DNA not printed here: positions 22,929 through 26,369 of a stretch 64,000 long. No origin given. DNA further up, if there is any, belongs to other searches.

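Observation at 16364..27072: Translationally coupled operon: giant Ig/NHL protein, CarboxypepD_reg anchor, PLC-like::TolB-propeller fusion, parvulin-like lipoprotein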

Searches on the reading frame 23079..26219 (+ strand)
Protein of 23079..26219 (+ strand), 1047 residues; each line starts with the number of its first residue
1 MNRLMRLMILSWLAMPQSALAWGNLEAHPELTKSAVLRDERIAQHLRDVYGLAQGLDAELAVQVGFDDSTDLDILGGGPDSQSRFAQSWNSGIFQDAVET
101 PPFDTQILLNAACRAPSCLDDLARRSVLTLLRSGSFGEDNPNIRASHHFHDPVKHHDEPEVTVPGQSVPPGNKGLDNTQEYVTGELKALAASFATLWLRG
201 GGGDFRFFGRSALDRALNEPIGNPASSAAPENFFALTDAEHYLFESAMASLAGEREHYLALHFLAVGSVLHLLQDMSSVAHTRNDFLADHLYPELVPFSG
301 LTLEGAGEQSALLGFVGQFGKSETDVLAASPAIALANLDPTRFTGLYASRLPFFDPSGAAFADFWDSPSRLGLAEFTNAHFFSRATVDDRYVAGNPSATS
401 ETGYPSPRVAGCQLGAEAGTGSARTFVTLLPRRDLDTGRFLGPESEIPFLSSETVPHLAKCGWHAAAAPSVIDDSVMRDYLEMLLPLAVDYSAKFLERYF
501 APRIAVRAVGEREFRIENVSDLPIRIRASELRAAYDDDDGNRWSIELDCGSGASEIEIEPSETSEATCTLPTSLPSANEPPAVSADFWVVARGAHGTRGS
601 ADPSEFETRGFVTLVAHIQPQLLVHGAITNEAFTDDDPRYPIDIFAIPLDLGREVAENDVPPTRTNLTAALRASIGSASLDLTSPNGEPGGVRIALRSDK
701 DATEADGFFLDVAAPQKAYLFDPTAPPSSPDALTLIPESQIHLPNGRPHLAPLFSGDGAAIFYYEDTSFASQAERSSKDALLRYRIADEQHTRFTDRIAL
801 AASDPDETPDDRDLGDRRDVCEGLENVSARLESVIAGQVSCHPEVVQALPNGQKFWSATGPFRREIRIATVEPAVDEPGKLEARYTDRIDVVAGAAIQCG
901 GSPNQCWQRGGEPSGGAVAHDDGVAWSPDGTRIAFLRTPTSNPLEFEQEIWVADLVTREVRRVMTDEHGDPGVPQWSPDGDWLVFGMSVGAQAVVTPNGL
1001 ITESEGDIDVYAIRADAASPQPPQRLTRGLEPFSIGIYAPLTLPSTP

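Call 10: search_protein_families(library=pfam, proteins=[window:23079-26219:+], max_evalue=0.01)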
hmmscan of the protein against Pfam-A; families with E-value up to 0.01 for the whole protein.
window:23079-26219:+ (1047 aa): 2 families
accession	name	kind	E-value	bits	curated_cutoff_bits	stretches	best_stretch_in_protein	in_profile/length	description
PF07676.18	PD40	-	1.5e-06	28.4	20.9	1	920-944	10-35/38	WD40-like Beta Propeller Repeat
PF00930.27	DPPIV_N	-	0.0002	20.7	22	0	946-986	21-60/354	Dipeptidyl peptidase IV (DPP IV) N-terminal region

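Call 11: search_protein_families(library=ncbifam, proteins=[window:23079-26219:+], max_evalue=0.01)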
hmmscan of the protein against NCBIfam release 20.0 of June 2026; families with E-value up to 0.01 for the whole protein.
window:23079-26219:+ (1047 aa): 4 families
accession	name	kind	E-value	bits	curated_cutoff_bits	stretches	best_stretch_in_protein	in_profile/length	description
TIGR02800.1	propeller_TolB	equivalog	7.5e-07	28.4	343.15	1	925-985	241-295/418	Tol-Pal system beta propeller repeat protein TolB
NF033523.0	lasso_peptidase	equivalog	0.00026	19.9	400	1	919-993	88-156/638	Atxe2 family lasso peptide isopeptidase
NF002183.0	PRK01029.1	equivalog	0.0021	17.2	405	1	925-987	333-389/429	Tol-Pal system protein TolB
NF053518.1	DipepPtdsDpp5Prph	equivalog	0.0034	15.9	900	1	923-985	199-264/655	dipeptidyl-peptidase Dpp5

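Call 12: find_encoding_contigs(protein=window:23079-26219:+, flank=10000, max_places=6)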
Protein window:23079-26219:+ (1047 aa): 2 contigs read that carry it; 2 places shown.
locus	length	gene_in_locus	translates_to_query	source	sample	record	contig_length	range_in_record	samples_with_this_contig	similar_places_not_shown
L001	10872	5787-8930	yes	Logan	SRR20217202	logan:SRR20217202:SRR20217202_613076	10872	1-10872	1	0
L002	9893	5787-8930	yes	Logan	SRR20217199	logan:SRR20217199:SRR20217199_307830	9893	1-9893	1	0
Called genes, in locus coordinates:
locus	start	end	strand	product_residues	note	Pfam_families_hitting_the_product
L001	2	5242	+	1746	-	?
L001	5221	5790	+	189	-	PF13620:CarboxypepD_reg (weak)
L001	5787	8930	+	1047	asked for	PF07676:PD40 (faint), PF26550:Tricorn_2nd (faint)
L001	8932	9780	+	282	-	PF13145:Rotamase_2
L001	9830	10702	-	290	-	PF03630:Fumble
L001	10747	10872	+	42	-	?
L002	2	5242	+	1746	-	?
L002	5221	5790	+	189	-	PF13620:CarboxypepD_reg (weak)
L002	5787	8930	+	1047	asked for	PF07676:PD40 (faint), PF26550:Tricorn_2nd (faint)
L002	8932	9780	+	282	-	PF13145:Rotamase_2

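Call 14: find_homologous_proteins(query=window:23079-26219:+, max_evalue=0.001)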
Query window:23079-26219:+ (1047 aa): 29 proteins with E <= 0.001 among 8000 candidates.
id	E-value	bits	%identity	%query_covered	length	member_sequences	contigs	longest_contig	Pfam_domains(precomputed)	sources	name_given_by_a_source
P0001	0.0e+0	2393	100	100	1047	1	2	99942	PF26550.2,PF07676.19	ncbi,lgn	-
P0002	0.0e+0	1869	79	100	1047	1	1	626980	PF26549.1,PF26550.2,PF07676.19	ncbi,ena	-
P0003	0.0e+0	1531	67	99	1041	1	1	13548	PF07676.19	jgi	-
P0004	0.0e+0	1314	61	99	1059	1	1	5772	PF26550.2,PF07676.19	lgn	-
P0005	4.9e-178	613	39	99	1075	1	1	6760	PF26550.2,PF07676.19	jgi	-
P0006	1.1e-146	509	36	98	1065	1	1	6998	-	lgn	-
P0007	3.6e-139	484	35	100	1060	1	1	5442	PF07676.19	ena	-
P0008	5.0e-139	484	39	71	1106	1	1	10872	-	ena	-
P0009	8.2e-136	473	36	98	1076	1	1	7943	-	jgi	jgi:hypothetical protein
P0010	7.4e-123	430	38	66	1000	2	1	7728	PF26549.1,PF07676.19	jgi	-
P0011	2.4e-117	412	39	65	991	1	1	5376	PF26549.1,PF07676.19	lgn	-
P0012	4.0e-106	375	33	96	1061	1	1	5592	-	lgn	-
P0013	2.4e-105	372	37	70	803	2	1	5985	-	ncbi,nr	ncbi:MAG TPA: hypothetical protein VKM54_20615, partial [Myxococcota bacterium]|nr:hypothetical prot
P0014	4.5e-101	358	36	66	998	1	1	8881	PF26549.1,PF07676.19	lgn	-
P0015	9.4e-100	354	35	70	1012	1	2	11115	PF26549.1,PF07676.19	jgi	-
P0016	1.5e-92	330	38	59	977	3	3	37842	PF26549.1,PF07676.19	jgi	-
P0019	1.6e-70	257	35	59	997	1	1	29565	-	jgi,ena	-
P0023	2.5e-44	170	25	100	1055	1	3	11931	PF07676.19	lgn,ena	-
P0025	8.0e-14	69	25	37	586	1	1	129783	-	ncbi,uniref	ncbi:hypothetical protein ACHHRT_06165 [Desulfurivibrio sp. D14AmB]|uniref:hypothetical protein n=1 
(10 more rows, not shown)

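Call 15: find_encoding_contigs(protein=P0002, flank=10000, max_places=2)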
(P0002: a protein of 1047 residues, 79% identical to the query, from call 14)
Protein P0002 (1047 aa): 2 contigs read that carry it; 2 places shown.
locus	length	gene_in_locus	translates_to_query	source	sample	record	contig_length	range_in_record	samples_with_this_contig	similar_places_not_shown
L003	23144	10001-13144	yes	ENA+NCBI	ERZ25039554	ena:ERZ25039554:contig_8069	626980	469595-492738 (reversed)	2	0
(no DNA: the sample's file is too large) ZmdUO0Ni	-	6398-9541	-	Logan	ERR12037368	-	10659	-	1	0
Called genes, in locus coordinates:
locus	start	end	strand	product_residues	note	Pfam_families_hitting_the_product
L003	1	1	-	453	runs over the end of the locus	PF00884:Sulfatase, PF16347:SGSH_C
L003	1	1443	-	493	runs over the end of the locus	PF03706:LPG_synthase_TM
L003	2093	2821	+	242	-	PF07238:PilZ (weak)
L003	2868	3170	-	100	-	-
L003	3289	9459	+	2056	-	PF17957:Big_7 (faint), PF09136:Glucodextran_B (weak), PF19077:Big_13 (faint), PF09136:Glucodextran_B, PF24684:Vgb_lyase (weak), PF01436:NHL (weak)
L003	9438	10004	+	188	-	PF13620:CarboxypepD_reg (weak)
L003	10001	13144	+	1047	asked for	PF07676:PD40 (faint), PF26549:Tricorn_N (faint), PF26550:Tricorn_2nd (weak)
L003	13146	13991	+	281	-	PF13145:Rotamase_2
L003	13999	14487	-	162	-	-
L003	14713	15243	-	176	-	-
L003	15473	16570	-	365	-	PF00034:Cytochrom_C, PF13442:Cytochrome_CBB3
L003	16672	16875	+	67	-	-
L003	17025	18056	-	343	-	PF01210:NAD_Gly3P_dh_N, PF02558:ApbA, PF02737:3HCDH_N, PF03435:Sacchrp_dh_NADP (faint), PF03446:NAD_binding_2 (weak), PF03807:F420_oxidored, PF07479:NAD_Gly3P_dh_C, PF20618:GPD_NAD_C_bact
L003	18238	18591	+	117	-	PF00507:Oxidored_q4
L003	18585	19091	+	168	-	PF01257:2Fe-2S_thioredx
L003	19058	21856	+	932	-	PF01512:Complex1_51K, PF10531:SLBB, PF13510:Fer2_4, PF10588:NADH-G_4Fe-4S_3, PF22117:Fer4_Nqo3, PF04879:Molybdop_Fe4S4, PF00384:Molybdopterin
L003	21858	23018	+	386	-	PF00146:NADHdh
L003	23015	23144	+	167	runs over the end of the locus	PF00499:Oxidored_q3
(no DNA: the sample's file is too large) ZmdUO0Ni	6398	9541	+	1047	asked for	PF07676:PD40 (faint), PF26549:Tricorn_N (faint), PF26550:Tricorn_2nd (weak)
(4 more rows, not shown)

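Call 16: find_encoding_contigs(protein=P0003, flank=10000, max_places=2)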
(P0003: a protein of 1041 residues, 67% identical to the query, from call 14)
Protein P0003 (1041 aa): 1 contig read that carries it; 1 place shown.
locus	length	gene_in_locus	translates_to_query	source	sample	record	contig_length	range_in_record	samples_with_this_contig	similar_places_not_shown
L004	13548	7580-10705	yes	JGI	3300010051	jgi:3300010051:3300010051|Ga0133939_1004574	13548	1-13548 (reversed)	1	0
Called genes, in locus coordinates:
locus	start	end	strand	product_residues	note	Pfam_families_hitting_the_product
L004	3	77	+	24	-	?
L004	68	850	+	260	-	PF00977:His_biosynth, PF02581:TMP-TENI (faint), PF03060:NMO (weak)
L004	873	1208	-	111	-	-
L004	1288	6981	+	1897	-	PF12733:Cadherin-like (faint), PF19077:Big_13 (faint), PF09136:Glucodextran_B (weak), PF17957:Big_7 (weak), PF09136:Glucodextran_B (weak), PF01436:NHL (weak)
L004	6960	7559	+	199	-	PF13620:CarboxypepD_reg (weak)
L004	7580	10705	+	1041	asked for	PF07676:PD40 (faint)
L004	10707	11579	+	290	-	PF13145:Rotamase_2 (faint)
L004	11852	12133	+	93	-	PF01165:Ribosomal_S21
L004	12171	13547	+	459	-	?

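Call 17: find_encoding_contigs(protein=P0016, flank=10000, max_places=2)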
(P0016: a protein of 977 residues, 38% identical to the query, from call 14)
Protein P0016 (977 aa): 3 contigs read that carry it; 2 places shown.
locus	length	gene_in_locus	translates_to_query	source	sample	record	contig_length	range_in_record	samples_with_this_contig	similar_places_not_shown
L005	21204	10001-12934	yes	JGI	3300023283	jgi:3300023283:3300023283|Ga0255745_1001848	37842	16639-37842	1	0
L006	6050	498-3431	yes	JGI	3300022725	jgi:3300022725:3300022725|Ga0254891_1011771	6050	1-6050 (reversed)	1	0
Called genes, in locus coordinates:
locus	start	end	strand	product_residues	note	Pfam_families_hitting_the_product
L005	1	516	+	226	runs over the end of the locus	-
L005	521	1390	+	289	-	PF00977:His_biosynth, PF01207:Dus (faint), PF00478:IMPDH (faint)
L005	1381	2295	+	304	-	PF00977:His_biosynth, PF03060:NMO (weak)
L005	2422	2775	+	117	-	-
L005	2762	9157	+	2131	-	PF06832:BiPBP_C (faint), PF17957:Big_7 (faint), PF19077:Big_13 (faint), PF02494:HYR (faint), PF09136:Glucodextran_B, PF13620:CarboxypepD_reg, PF01436:NHL (weak)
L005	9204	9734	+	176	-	-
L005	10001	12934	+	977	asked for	PF07676:PD40 (faint), PF26549:Tricorn_N (weak)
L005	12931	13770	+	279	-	PF13145:Rotamase_2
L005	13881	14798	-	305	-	PF00126:HTH_1, PF03466:LysR_substrate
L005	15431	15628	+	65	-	PF01165:Ribosomal_S21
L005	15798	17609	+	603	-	PF01807:Zn_ribbon_DnaG, PF08275:DNAG_N, PF01751:Toprim, PF13155:Toprim_2, PF13362:Toprim_3, PF13662:Toprim_4, PF10410:DnaB_bind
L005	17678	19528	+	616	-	PF03979:Sigma70_r1_1 (faint), PF00140:Sigma70_r1_2, PF04542:Sigma70_r2, PF04539:Sigma70_r3, PF04545:Sigma70_r4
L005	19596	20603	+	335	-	PF06094:GGACT (weak), PF13772:AIG2_2, PF00149:Metallophos (weak), PF12850:Metallophos_2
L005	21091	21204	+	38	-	?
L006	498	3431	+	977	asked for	PF07676:PD40 (faint), PF26549:Tricorn_N (weak)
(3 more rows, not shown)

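Call 18: find_encoding_contigs(protein=P0019, flank=10000, max_places=2)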
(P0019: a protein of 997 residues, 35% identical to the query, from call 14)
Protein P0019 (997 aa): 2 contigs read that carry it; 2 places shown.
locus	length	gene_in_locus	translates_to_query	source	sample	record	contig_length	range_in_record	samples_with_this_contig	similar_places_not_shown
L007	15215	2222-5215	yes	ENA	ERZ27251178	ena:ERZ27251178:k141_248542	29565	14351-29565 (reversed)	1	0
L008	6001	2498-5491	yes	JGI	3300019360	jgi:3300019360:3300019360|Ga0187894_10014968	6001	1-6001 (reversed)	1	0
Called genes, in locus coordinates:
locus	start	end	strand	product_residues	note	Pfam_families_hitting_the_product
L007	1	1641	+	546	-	?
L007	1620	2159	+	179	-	-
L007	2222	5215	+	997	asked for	-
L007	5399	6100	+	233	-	-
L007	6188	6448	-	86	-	-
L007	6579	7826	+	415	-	PF02771:Acyl-CoA_dh_N, PF02770:Acyl-CoA_dh_M, PF00441:Acyl-CoA_dh_1, PF08028:Acyl-CoA_dh_2 (faint)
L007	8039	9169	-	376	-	PF00144:Beta-lactamase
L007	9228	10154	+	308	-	-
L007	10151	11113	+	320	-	PF08240:ADH_N, PF00107:ADH_zinc_N, PF13602:ADH_zinc_N_2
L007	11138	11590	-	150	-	-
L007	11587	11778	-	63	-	-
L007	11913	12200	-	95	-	PF16842:RRM_occluded (weak), PF28442:DUF8400 (weak), PF00076:RRM_1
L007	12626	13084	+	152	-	PF13561:adh_short_C2 (faint)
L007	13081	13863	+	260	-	PF00106:adh_short, PF01370:Epimerase (weak), PF08659:KR, PF13561:adh_short_C2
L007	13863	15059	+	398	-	PF00067:p450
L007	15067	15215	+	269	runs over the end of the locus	PF00106:adh_short, PF08659:KR, PF23441:SDR, PF13561:adh_short_C2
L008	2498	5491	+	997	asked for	-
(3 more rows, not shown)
